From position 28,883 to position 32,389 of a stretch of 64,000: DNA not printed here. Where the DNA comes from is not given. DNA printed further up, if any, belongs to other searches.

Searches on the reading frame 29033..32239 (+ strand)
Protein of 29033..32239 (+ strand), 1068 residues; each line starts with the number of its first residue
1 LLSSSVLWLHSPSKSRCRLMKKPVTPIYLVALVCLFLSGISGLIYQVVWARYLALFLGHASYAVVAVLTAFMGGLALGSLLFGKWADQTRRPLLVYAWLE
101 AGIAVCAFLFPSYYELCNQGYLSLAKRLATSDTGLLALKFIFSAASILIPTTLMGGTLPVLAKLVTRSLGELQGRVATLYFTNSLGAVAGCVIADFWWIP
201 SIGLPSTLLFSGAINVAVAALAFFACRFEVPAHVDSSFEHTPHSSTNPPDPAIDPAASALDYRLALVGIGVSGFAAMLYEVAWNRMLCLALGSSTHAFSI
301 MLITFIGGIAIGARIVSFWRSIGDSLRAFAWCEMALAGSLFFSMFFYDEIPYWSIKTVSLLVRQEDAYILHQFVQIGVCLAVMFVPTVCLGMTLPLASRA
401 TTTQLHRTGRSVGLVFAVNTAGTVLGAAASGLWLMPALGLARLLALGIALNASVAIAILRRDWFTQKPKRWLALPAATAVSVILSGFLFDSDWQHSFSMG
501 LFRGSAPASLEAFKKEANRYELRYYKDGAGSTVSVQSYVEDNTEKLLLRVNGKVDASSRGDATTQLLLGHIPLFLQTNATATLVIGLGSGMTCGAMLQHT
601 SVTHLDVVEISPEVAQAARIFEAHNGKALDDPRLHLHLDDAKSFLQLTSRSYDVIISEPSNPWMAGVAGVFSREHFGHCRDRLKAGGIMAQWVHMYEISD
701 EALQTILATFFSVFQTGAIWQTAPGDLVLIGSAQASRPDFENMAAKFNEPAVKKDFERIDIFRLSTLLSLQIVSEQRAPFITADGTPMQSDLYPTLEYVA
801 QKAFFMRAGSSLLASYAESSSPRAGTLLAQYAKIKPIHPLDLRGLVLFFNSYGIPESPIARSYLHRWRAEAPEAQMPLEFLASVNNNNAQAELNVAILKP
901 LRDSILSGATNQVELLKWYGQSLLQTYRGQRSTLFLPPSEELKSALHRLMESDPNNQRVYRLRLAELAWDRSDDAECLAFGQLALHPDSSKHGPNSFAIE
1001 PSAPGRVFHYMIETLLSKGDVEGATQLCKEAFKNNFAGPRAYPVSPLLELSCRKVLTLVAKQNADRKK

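Call 15: search_protein_families(library=pfam, proteins=[window:29033-32239:+], max_evalue=0.001)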
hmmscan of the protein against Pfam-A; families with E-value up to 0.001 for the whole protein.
window:29033-32239:+ (1068 aa): 1 family
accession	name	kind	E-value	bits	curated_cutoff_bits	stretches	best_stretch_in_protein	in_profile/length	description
PF01564.23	Spermine_synth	-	5e-20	72.3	22.9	1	567-715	7-154/186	Spermine/spermidine synthase domain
